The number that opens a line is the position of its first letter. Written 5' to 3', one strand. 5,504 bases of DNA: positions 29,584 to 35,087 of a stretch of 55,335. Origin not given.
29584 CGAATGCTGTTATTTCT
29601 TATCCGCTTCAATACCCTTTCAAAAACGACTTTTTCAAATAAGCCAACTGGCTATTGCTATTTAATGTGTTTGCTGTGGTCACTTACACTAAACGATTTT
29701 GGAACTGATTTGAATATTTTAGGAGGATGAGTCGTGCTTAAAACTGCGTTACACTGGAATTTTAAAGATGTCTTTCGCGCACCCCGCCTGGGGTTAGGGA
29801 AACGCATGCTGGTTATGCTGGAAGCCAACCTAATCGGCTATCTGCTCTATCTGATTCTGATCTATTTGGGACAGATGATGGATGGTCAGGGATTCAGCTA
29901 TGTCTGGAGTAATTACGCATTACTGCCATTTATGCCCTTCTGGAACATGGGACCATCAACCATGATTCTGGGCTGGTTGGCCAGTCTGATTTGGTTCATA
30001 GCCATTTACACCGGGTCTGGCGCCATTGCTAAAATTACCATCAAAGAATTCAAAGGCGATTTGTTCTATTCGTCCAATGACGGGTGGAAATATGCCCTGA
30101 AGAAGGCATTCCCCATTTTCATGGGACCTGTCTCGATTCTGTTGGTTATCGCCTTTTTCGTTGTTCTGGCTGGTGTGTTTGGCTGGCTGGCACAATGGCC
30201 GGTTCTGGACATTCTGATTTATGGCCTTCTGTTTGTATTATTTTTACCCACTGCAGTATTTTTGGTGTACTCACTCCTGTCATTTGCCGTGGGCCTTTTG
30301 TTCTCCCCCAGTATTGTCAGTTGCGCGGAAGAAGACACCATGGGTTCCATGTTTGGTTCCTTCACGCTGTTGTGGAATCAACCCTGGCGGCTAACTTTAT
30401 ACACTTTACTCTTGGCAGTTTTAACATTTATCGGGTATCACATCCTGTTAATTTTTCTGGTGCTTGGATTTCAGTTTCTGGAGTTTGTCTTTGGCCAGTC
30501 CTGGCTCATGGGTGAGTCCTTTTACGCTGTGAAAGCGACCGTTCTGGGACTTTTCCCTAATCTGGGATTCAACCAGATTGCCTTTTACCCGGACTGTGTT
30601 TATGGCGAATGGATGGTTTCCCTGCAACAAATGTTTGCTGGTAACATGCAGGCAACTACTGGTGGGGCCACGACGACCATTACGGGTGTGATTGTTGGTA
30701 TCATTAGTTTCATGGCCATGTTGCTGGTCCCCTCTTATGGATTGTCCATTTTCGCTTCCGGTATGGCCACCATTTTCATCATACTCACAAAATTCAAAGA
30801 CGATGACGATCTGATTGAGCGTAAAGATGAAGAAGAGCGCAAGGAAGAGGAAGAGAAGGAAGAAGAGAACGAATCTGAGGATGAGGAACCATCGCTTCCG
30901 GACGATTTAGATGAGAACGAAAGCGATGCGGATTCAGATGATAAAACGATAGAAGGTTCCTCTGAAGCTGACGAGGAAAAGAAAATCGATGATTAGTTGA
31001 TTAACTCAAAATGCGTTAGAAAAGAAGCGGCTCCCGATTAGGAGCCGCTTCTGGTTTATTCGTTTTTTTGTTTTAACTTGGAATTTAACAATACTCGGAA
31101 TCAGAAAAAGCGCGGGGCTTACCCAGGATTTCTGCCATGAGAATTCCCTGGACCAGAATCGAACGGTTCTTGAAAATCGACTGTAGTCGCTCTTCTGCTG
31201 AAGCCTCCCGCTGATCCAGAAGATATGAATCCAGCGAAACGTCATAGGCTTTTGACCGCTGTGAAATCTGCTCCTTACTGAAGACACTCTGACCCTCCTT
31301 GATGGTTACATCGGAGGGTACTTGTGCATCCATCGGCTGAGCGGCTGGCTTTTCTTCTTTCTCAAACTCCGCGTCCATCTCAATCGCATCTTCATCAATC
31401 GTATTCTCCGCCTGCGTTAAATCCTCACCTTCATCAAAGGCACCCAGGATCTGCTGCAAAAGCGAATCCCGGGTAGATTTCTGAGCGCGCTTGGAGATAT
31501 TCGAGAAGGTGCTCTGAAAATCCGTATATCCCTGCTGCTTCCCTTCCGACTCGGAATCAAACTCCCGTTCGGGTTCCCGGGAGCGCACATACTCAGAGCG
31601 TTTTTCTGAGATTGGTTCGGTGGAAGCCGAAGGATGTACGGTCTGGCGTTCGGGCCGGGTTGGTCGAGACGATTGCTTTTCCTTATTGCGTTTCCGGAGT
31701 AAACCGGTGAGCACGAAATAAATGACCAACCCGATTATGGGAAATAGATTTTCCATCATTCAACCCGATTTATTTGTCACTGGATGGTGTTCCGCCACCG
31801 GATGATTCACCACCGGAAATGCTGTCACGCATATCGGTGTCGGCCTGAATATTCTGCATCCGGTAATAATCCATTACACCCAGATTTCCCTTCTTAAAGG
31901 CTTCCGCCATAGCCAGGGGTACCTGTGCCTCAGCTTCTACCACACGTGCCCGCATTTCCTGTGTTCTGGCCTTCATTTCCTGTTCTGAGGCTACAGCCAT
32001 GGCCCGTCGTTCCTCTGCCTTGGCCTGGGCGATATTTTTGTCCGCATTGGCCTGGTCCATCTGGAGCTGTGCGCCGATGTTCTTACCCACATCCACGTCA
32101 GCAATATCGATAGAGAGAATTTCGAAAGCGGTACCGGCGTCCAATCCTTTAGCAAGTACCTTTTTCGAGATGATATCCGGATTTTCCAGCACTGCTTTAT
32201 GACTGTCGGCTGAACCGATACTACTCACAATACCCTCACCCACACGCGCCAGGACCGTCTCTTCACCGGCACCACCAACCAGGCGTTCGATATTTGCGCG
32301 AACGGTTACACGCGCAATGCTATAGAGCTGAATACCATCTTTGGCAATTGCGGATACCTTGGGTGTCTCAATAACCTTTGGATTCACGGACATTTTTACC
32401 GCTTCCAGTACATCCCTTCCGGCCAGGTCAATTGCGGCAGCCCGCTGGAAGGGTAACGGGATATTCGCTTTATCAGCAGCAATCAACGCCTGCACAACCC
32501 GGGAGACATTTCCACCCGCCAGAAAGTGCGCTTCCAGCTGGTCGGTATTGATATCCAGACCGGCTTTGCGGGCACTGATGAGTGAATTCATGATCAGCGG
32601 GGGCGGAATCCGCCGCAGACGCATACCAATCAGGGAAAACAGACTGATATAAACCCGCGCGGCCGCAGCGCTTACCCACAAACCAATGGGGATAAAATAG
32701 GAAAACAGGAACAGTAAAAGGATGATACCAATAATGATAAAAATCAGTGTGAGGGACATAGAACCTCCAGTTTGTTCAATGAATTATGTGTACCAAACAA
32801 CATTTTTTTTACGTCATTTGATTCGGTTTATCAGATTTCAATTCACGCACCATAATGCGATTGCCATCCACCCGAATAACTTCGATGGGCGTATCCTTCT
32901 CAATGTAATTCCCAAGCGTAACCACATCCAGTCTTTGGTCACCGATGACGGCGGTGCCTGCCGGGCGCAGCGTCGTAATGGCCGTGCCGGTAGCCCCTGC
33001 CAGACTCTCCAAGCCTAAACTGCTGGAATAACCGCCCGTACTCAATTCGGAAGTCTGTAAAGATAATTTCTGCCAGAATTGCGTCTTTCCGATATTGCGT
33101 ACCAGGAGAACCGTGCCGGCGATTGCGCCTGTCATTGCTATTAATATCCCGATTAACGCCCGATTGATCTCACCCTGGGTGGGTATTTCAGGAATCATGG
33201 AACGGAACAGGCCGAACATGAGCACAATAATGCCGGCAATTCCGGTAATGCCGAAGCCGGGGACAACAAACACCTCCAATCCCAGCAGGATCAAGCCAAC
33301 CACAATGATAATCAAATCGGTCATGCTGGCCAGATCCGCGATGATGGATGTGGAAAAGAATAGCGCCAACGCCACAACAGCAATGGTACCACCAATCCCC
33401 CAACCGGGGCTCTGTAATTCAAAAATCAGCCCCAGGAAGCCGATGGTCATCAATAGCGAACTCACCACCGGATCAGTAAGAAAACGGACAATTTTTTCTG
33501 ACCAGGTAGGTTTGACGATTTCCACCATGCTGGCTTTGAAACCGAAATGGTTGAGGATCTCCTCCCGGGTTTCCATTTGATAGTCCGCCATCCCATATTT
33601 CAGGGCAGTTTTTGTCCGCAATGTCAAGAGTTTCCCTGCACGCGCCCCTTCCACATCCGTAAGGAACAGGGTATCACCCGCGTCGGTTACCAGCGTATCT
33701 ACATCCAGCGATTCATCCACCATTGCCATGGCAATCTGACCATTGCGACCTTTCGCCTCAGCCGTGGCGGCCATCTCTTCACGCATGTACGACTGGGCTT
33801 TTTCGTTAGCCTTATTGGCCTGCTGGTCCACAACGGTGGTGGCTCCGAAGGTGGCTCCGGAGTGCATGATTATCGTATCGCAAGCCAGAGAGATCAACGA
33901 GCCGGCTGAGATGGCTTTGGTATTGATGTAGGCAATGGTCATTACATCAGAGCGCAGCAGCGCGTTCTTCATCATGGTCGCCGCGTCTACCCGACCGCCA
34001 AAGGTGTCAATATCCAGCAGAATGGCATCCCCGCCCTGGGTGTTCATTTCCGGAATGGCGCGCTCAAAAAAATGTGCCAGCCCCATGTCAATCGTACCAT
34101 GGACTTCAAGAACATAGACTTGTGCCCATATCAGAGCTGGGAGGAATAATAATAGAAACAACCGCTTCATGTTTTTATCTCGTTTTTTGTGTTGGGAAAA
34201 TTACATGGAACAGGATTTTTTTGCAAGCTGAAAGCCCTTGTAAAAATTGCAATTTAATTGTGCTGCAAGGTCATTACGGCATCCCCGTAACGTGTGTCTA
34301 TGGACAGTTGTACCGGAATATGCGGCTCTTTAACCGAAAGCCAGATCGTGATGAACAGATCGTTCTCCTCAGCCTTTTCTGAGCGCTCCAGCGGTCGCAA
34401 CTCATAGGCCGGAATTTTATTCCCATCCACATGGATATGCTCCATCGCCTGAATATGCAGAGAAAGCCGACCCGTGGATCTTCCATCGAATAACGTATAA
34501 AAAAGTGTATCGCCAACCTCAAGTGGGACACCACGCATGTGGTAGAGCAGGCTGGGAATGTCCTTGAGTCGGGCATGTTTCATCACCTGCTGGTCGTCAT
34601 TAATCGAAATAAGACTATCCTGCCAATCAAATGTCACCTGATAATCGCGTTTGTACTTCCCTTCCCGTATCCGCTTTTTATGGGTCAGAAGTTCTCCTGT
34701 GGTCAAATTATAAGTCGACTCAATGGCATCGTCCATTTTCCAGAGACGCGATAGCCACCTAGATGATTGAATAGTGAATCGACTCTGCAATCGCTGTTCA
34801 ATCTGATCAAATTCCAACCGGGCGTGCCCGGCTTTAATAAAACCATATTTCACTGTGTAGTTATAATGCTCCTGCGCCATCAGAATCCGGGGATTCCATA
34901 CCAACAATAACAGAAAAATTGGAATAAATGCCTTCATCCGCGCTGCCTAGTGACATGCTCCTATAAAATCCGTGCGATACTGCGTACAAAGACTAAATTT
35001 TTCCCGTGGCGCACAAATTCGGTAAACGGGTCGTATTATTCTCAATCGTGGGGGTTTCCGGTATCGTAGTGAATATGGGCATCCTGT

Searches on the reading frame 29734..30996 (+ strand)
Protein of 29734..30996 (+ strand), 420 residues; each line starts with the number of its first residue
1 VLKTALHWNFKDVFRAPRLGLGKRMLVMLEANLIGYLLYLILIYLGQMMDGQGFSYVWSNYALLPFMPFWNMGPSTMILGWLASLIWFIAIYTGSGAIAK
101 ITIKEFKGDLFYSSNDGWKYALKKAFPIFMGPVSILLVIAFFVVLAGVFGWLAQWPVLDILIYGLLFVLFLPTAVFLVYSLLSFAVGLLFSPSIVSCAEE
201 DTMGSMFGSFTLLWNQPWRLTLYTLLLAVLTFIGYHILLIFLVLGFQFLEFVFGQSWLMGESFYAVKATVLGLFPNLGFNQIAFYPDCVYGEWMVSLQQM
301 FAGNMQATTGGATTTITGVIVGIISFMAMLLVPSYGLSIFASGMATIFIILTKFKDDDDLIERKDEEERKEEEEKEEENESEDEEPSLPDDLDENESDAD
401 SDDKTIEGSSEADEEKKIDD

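Call 16: search_protein_families(library=ncbifam, proteins=[window:29734-30996:+], max_evalue=0.0001)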
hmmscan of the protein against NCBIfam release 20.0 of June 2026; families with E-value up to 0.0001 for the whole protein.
window:29734-30996:+ (420 aa): 0 families

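Call 76: search_protein_families(library=pfam, proteins=[window:29734-30996:+], max_evalue=0.001)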
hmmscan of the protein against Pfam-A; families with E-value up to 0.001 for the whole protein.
window:29734-30996:+ (420 aa): 1 family
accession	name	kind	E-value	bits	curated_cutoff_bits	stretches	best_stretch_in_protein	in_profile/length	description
PF19498.4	DUF6033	-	0.00011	22.6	25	1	332-419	94-178/205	Protein of unknown function (DUF6033)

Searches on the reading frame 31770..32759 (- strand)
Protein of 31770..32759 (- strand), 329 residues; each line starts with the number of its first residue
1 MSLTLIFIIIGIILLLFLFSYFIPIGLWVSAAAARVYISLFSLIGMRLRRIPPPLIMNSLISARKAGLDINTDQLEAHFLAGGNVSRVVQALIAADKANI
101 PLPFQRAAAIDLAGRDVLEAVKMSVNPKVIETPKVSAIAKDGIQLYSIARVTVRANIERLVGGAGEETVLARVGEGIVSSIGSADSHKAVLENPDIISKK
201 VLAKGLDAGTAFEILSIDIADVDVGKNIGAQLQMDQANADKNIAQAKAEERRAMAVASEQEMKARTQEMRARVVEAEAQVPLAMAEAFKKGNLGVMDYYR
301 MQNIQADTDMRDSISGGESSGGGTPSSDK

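Call 76: search_protein_families(library=pfam, proteins=[window:31770-32759:-], max_evalue=0.001)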
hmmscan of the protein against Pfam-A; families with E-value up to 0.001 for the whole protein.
window:31770-32759:- (329 aa): 2 families
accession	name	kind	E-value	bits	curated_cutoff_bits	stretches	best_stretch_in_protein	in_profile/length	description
PF12127.13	FloA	-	7.4e-165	548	34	1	6-316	2-312/314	Flotillin-like protein FloA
PF02403.27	Seryl_tRNA_N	-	0.00019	22.1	28.2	1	188-280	5-97/108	Seryl-tRNA synthetase N-terminal domain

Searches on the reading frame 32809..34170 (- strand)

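Call 76: search_protein_families(library=pfam, proteins=[window:32809-34170:-], max_evalue=0.001)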
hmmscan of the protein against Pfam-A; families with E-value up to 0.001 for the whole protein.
window:32809-34170:- (453 aa): 5 families
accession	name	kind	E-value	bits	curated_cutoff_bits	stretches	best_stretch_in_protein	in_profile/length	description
PF25145.1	NfeD1b_N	-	6.6e-52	176.3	40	1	17-217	1-187/189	NfeD1b, N-terminal domain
PF24961.1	NfeD_membrane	-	1.2e-24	87.1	26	1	236-357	2-118/119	NfeD integral membrane domain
PF01957.25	NfeD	-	4.1e-13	49.8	29.1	1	388-442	2-56/57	NfeD-like C-terminal, partner-binding domain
PF01972.22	SDH_protease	-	8.5e-07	28.7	31.3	1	49-117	93-158/286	ClpP-like SDH-type serine proteinase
PF00378.25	ECH_1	-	0.00024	21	27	1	69-111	82-124/251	Enoyl-CoA hydratase/isomerase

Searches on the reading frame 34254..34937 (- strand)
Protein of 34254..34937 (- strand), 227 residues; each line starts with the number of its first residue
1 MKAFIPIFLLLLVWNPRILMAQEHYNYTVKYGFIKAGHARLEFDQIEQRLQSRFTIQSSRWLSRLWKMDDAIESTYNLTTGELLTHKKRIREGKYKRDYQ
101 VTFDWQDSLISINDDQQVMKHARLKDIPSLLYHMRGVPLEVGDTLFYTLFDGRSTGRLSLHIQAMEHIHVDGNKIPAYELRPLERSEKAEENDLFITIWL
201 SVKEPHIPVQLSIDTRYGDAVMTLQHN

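Call 76: search_protein_families(library=pfam, proteins=[window:34254-34937:-], max_evalue=0.001)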
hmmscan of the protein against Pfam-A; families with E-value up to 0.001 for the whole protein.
window:34254-34937:- (227 aa): 1 family
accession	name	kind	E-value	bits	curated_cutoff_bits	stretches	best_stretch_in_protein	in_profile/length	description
PF11306.15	DUF3108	-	7.8e-28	98.2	26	1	26-225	1-209/209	Protein of unknown function (DUF3108)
